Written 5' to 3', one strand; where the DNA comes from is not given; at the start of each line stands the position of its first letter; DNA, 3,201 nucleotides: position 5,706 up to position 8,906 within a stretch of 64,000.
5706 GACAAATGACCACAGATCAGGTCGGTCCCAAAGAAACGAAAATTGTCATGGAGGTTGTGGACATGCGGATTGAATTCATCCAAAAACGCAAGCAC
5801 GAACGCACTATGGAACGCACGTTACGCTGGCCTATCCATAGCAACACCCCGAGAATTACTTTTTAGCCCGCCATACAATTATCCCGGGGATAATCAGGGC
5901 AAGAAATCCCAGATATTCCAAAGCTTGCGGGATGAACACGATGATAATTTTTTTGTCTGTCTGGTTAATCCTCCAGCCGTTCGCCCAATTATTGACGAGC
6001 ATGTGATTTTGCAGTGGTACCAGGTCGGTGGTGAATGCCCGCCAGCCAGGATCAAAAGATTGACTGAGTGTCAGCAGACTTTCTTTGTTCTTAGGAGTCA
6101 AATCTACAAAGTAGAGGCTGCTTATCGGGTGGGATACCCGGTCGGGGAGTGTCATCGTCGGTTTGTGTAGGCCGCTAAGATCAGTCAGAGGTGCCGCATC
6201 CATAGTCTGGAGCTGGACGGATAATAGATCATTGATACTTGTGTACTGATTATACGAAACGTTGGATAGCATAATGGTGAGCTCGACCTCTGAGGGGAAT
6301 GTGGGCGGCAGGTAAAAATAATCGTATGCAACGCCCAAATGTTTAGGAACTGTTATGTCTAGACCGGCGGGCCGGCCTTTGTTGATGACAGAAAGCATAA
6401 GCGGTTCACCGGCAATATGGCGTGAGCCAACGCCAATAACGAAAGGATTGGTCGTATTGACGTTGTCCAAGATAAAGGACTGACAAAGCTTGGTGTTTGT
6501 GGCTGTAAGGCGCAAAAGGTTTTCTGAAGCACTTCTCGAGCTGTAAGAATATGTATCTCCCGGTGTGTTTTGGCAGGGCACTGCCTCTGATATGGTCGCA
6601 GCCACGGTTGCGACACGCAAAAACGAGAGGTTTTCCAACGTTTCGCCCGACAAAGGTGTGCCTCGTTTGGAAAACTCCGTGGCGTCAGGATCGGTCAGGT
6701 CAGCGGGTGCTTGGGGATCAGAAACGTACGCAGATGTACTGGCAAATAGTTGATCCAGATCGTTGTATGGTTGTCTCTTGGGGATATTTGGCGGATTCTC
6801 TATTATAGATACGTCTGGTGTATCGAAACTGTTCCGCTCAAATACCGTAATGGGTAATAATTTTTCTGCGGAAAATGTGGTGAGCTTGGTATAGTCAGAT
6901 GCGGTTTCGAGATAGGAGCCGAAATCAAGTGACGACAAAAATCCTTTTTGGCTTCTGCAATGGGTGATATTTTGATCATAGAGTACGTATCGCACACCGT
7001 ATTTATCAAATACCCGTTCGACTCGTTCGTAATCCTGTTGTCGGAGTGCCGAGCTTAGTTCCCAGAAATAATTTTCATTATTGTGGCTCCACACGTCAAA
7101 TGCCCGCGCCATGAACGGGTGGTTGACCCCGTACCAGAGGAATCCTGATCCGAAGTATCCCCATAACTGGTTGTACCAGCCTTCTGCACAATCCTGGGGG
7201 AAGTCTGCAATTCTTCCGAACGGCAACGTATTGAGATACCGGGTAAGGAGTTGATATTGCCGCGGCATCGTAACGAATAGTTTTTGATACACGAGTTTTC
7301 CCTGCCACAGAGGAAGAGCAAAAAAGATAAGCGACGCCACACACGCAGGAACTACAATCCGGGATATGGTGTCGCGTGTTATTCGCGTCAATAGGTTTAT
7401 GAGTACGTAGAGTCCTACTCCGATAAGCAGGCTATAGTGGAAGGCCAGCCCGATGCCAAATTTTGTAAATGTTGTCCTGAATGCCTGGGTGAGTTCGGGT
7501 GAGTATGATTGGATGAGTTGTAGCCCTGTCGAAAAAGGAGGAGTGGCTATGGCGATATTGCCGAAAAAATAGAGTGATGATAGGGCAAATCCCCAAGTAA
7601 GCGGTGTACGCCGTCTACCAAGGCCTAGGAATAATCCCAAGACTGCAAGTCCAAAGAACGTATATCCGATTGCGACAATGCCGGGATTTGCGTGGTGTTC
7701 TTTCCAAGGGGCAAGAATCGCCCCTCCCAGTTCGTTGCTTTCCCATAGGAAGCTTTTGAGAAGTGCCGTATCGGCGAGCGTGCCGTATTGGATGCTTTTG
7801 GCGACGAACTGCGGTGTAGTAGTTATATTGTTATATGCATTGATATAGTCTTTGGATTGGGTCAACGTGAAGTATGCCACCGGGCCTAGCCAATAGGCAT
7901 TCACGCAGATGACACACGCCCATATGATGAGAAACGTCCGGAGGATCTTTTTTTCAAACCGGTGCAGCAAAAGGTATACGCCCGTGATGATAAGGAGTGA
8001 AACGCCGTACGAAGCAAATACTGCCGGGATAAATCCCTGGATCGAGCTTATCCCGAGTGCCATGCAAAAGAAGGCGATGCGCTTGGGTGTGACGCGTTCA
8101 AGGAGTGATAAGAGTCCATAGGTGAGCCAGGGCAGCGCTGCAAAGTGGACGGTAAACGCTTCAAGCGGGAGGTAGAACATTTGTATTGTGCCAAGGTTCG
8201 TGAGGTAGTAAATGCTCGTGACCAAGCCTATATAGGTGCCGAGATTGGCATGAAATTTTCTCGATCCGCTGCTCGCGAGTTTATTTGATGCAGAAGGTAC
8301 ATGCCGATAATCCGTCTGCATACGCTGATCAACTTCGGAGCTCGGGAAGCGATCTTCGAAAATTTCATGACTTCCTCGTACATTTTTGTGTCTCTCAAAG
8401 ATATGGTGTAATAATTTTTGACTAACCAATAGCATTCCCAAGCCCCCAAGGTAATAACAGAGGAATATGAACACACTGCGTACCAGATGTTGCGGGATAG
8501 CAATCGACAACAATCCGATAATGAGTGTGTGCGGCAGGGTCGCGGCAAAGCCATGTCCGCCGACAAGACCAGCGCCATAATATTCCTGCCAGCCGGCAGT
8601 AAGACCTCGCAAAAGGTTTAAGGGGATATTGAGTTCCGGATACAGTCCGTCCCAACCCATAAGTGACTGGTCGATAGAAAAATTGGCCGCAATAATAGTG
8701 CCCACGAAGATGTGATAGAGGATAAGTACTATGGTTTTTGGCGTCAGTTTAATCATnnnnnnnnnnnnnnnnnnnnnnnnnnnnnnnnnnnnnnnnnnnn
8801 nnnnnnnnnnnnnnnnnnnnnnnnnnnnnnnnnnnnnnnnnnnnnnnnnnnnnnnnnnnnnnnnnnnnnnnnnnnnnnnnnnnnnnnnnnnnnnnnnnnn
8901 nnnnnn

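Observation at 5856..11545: Minus-strand GT operon: GT4, then a PMT/ArnT-like GT-C, then a ~1000 aa GT-C-like membrane protein with an 8 nt start/stop overlap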

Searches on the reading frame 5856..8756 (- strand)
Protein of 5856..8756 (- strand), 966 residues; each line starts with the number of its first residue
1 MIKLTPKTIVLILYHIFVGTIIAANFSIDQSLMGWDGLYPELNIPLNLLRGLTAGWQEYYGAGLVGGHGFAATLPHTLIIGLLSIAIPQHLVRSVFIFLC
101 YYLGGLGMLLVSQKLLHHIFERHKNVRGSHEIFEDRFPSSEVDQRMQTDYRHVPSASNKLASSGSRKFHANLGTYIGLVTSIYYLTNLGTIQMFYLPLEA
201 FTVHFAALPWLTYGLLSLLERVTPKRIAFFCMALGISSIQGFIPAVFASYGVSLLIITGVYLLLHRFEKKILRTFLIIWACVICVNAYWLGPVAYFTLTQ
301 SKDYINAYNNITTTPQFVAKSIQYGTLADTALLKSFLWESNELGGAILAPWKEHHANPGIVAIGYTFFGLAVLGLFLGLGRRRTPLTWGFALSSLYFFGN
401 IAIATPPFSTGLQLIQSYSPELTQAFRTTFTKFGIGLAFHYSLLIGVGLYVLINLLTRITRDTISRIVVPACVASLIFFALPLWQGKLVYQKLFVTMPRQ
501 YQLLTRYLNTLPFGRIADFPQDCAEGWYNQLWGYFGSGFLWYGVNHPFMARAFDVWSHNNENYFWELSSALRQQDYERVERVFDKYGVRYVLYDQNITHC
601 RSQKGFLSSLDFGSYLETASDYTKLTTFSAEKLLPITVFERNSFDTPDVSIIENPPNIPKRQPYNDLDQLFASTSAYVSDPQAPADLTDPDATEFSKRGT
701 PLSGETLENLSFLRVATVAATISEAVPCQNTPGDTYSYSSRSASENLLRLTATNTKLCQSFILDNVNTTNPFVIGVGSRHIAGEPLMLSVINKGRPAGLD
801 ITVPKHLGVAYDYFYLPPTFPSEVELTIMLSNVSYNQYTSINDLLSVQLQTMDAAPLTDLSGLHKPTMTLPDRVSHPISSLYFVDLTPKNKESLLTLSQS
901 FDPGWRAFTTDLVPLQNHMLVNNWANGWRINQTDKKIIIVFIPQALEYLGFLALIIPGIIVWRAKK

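Call 3: search_protein_families(library=pfam, proteins=[window:5856-8756:-], max_evalue=1)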
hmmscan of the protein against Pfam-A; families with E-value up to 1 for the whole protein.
window:5856-8756:- (966 aa): 1 family
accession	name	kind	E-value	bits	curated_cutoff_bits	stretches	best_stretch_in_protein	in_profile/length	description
PF11847.13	GT-C_AftD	-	0.00073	18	26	1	203-510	130-423/661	Alpha-(1->3)-arabinofuranosyltransferase, N-terminal GT-C domain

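Call 4: search_protein_families(library=ncbifam, proteins=[window:5856-8756:-], max_evalue=1)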
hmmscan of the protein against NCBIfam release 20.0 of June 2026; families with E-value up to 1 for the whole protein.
window:5856-8756:- (966 aa): 1 family
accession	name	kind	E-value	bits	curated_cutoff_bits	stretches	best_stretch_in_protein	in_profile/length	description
NF033469.1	SMR_qac_bcrB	exception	0.093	13.4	205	1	241-285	57-101/105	quaternary ammonium compound efflux SMR transporter BcrB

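Call 9: find_homologous_proteins(query=window:5856-8756:-)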
Query window:5856-8756:- (966 aa): 73 proteins with E <= 0.001 among 8000 candidates.
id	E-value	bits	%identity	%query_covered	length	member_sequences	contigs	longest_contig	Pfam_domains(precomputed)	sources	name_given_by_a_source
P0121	0.0e+0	2226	100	100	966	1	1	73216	-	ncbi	-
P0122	0.0e+0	1408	66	99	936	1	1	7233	-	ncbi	-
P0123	0.0e+0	1382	64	100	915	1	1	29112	-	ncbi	-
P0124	0.0e+0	1329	61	100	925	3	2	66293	-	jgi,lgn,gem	-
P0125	0.0e+0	1307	60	99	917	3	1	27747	-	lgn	-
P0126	0.0e+0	1287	60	99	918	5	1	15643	-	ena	-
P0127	0.0e+0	1205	57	100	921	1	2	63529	-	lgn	-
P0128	0.0e+0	1190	56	100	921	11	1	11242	-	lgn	-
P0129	0.0e+0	1154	56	97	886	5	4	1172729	-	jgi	jgi:hypothetical protein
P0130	0.0e+0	1095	53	100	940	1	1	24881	-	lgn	-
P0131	0.0e+0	1085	53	99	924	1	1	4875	-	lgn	-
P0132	0.0e+0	1067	51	99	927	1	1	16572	-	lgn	-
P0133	0.0e+0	1050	50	99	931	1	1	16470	-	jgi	jgi:hypothetical protein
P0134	8.4e-295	999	49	100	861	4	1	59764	-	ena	-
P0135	3.1e-293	994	50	100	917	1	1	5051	-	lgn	-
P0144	9.6e-189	648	39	75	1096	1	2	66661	-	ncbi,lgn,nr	ncbi:MAG: hypothetical protein PHX34_03085 [Candidatus Shapirobacteria bacterium]|nr:hypothetical pr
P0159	8.8e-165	569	33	98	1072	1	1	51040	-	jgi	jgi:hypothetical protein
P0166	4.8e-157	543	37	72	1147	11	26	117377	-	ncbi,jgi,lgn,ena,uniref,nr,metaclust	ncbi:hypothetical protein A3J20_05490 [Candidatus Gottesmanbacteria bacterium RIFCSPLOWO2_02_FULL_42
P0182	2.0e-129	452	30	96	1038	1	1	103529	-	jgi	jgi:hypothetical protein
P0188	5.2e-112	394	28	72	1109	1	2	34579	-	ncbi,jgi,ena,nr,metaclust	ncbi:hypothetical protein A3C23_04880 [Candidatus Roizmanbacteria bacterium RIFCSPHIGHO2_02_FULL_37_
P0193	2.0e-49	187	28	59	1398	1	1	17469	PF10111.15,PF13641.13,PF00535.33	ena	-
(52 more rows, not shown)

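Call 11: search_solved_structures(query=window:5856-8756:-, max_evalue=10)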
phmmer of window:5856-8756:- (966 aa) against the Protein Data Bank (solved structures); distinct sequences matched with E-value up to 10: 0.

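Call 16: search_solved_structures(query=A2, max_evalue=10, show_alignments=2)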
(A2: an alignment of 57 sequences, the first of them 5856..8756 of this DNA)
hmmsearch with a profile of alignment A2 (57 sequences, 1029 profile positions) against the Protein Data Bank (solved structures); distinct sequences matched with E-value up to 10: 4.
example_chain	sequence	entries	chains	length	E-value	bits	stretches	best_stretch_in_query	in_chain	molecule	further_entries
6w98_A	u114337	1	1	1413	0.11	13.7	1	930-999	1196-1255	F5/8 type C domain-containing protein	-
6wbx_A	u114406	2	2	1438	0.11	13.6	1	930-999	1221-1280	DUF3367 domain-containing protein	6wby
2eea_A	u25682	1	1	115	0.81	10.8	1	790-840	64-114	Filamin-B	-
4lsd_A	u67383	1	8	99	1.3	10.1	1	782-830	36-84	Fibronectin type III domain-containing protein 5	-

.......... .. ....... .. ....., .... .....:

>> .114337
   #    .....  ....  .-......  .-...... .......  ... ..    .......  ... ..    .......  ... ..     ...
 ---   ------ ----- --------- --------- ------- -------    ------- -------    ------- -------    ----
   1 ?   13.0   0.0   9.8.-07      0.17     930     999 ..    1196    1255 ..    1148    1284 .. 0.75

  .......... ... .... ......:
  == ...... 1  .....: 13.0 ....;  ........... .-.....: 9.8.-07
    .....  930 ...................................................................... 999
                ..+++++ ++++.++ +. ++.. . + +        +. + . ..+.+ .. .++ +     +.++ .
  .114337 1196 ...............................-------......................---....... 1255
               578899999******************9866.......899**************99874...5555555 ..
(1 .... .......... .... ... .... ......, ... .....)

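Call 22: search_protein_families(library=pfam, proteins=[P0124, P0129, P0134, P0144, P0159, P0166, P0182, P0188, P0193], max_evalue=0.1)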
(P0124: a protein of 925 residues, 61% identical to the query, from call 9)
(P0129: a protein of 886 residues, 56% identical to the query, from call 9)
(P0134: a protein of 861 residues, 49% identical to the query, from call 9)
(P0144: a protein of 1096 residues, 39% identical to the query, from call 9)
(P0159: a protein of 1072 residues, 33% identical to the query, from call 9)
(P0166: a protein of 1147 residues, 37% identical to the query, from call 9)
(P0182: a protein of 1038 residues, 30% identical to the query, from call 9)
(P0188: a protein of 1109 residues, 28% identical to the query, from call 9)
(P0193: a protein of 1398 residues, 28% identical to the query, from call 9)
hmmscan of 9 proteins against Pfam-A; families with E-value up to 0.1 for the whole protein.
P0124 (925 aa): 0 families

P0129 (886 aa): 1 family
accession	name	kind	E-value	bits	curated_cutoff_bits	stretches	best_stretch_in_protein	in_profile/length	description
PF24185.1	DUF7413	-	0.051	14.3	27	0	420-476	57-114/128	Domain of unknown function (DUF7413)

P0134 (861 aa): 0 families

P0144 (1096 aa): 0 families

P0159 (1072 aa): 0 families

P0166 (1147 aa): 0 families

P0182 (1038 aa): 2 families
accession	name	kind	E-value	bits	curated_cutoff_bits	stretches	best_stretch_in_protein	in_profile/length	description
PF13678.12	Peptidase_M85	-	0.0078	16.3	23.8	0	807-927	3-121/251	NFkB-p65-degrading zinc protease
PF11992.13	TgpA_N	-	0.012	15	30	1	102-304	15-183/333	TgpA N-terminal domain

P0188 (1109 aa): 1 family
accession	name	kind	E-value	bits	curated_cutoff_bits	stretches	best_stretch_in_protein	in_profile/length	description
PF11929.14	DUF3447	-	0.032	14.6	26.9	1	654-696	34-74/76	Domain of unknown function (DUF3447)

P0193 (1398 aa): 4 families
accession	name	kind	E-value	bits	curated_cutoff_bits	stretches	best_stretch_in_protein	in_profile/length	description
PF00535.33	Glycos_transf_2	-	4.9e-32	111.6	23.3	1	11-166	1-159/168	Glycosyl transferase family 2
PF10111.15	Glyco_tranf_2_2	-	5.4e-11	42.9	27.3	1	11-218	1-223/276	Glycosyltransferase like family 2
PF13641.12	Glyco_tranf_2_3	-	2.5e-09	38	27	1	8-125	1-122/230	Glycosyltransferase like family 2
PF13704.12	Glyco_tranf_2_4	-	0.096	13.6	27.5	0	18-98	2-81/98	Glycosyl transferase family 2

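Call 35: predict_structure(alignment_id=A2)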
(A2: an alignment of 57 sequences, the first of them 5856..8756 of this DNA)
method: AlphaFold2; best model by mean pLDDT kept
length: 966 residues; sequences in the alignment: 57
mean_pLDDT: 91.1   pTM: 0.91
mean pLDDT of the five models: 91.1, 89.7, 89.3, 87.7, 86.2
residues with pLDDT >= 90: 745; 70-90: 160; 50-70: 37; < 50: 24
segments of 3 or more residues with pLDDT < 50: 130-152
pLDDT, mean of each block of 10 residues (from residue 1): 84 98 97 92 95 90 79 95 97 97 98 94 60 46 43 55 77 96 98 95 97 98 97 96 93 98 97 98 96 91 88 91 95 94 88 97 98 95 91 97 95 88 84 96 98 92 89 98 98 96 97 95 90 89 93 88 95 96 96 95 86 96 98 97 89 92 90 93 87 82 89 93 87 78 95 95 94 97 96 92 96 95 93 94 97 70 85 93 89 93 95 93 95 91 95 97 90
secondary structure, 60 per line:
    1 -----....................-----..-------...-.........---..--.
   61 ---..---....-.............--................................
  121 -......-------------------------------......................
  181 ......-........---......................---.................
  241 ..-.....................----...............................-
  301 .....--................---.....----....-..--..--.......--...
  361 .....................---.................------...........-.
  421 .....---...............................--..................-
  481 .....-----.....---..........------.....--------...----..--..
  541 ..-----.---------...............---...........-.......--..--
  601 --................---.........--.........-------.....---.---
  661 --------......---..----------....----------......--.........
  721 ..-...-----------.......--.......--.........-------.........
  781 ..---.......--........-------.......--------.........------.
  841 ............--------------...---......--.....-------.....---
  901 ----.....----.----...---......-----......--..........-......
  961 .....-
elements in order (helices of 4 or more, strands of 3 or more residues): H6-25 H44-52 H69-72 H74-86 H89-120 H122-127 H159-186 H188-195 H199-220 H224-242 H244-264 H269-299 H301-305 H308-323 H327-331 H336-339 H349-355 H358-381 H385-401 H408-418 H420-425 H429-459 H462-479 H481-485 H499-508 E515-519 E528-530 H539-542 H558-572 H576-586 E588-594 H603-618 E622-630 E633-641 E649-653 H669-674 H690-693 H704-709 E712-719 E724-726 E738-744 E747-753 E756-764 E772-782 E786-792 E795-802 E810-816 E825-833 E840-852 E867-869 E873-878 E881-885 E893-897 E905-909 E919-921 E925-930 E936-941 H944-953 H955-965

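Call 58: search_protein_families(library=ncbifam, proteins=[P0193], max_evalue=0.001)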
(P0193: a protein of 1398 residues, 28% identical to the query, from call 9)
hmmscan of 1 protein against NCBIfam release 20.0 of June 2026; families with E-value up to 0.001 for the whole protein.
P0193 (1398 aa): 21 families
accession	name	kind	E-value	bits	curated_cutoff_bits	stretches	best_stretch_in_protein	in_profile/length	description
NF053739.1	GlytfEpsEBac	equivalog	1.7e-38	132.2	450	1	8-198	1-189/265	glycosyltransferase EpsE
NF047683.1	TeichurnBiosyTuaG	equivalog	5.1e-28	98.4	400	1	5-134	3-131/252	teichuronic acid biosynthesis protein TuaG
NF007482.0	PRK10073.1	equivalog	2.3e-19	69.6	423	1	6-108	4-105/334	glycosyltransferase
NF050050.1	ProtGlycPglI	equivalog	3e-16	59.7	500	1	8-127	2-120/306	GalNAc(5)-diNAcBac-PP-undecaprenol beta-1,3-glucosyltransferase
TIGR03937.1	PgaC_IcaA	equivalog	9.2e-16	57.8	422.3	1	6-125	43-162/407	poly-beta-1,6-N-acetyl-D-glucosamine synthase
NF007453.0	PRK10018.1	equivalog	4.7e-14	52.7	382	1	6-108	4-106/280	colanic acid biosynthesis glycosyltransferase WcaA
TIGR04017.1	WcaA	equivalog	8.9e-14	51.7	495.75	1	6-107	3-104/279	colanic acid biosynthesis glycosyltransferase WcaA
TIGR03965.1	mycofact_glyco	equivalog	2.8e-13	49.5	280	1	5-131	71-196/467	mycofactocin biosynthesis glycosyltransferase MftF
NF041875.1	EPS_EpsD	equivalog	5e-12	45.9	370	1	10-123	1-114/325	exopolysaccharide biosynthesis glycosyltransferase EpsD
TIGR03111.1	glyc2_xrt_Gpos1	hypoth_equivalog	2.4e-11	43.1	363.95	1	6-129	47-172/439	TIGR03111 family XrtG-associated glycosyltransferase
NF041394.1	GtaseAglG_Halo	equivalog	8.7e-10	38.4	440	1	23-126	18-119/304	glucosyl-dolichyl phosphate glucuronosyltransferase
NF038299.1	EPS_HpsN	equivalog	1.5e-09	37.3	425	1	8-150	1-143/317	hormogonium polysaccharide biosynthesis glycosyltransferase HpsN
TIGR03469.1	HpnB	hypoth_equivalog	9e-09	34.8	379.25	1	7-61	43-98/386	hopene-associated glycosyltransferase HpnB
NF038302.1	EPS_HpsE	equivalog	9.4e-09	34.7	300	1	10-126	3-124/307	hormogonium polysaccharide biosynthesis glycosyltransferase HpsE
TIGR04440.1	glyco_TIGR04440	domain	1.1e-08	35.1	70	1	11-141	3-135/215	TIGR00180 family glycosyltransferase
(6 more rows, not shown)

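Call 59: find_encoding_contigs(protein=P0193, flank=8000, max_places=2)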
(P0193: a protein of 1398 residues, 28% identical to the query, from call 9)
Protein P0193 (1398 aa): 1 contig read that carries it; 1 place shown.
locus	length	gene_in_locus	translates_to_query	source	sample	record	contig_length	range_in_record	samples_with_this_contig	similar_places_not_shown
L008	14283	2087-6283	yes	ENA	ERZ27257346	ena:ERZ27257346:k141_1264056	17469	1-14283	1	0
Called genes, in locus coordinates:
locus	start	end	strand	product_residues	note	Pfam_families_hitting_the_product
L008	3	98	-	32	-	?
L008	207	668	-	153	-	-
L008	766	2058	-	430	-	PF04188:Mannosyl_trans2 (faint)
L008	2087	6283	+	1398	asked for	PF00535:Glycos_transf_2, PF10111:Glyco_tranf_2_2, PF13641:Glyco_tranf_2_3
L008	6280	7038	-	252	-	PF13641:Glyco_tranf_2_3, PF00535:Glycos_transf_2, PF10111:Glyco_tranf_2_2 (weak)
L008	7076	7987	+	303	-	PF00535:Glycos_transf_2, PF13641:Glyco_tranf_2_3, PF13632:Glyco_trans_2_3 (faint)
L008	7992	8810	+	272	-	PF00535:Glycos_transf_2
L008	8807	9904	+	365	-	PF00534:Glycos_transf_1, PF13692:Glyco_trans_1_4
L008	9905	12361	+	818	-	PF00535:Glycos_transf_2, PF13641:Glyco_tranf_2_3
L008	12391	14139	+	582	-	-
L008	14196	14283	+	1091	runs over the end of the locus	?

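Call 85: search_protein_representatives(alignment_id=A2)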
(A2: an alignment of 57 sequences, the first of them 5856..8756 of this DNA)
Query: 57 sequences, 1029 profile positions. Proteins with E-value up to 0.001 (for the whole library): 5123; up to 1e-10: 3282; up to 1e-30: 1599. The best 150 are listed.
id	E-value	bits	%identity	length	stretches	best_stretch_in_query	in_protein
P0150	0.0e+00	1355.7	-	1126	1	6-1024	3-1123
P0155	0.0e+00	1339.7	-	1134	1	4-1024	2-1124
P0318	0.0e+00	1306.1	-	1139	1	11-1025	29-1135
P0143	0.0e+00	1293.9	-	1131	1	6-1022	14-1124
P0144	0.0e+00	1288.6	-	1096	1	8-1022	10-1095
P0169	0.0e+00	1288.2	-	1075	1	25-1026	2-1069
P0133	0.0e+00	1237.7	-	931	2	5-665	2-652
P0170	0.0e+00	1236.7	-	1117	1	13-1025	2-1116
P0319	0.0e+00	1230.7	-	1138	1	8-1026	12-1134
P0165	0.0e+00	1223.0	-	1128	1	13-1025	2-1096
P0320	0.0e+00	1221.0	-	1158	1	8-1021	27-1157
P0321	0.0e+00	1215.6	-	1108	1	27-1026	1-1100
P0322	0.0e+00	1213.5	-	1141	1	9-1018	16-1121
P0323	0.0e+00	1208.3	-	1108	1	6-1024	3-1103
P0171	0.0e+00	1207.0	-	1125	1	11-1026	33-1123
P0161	0.0e+00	1196.8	-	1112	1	7-1024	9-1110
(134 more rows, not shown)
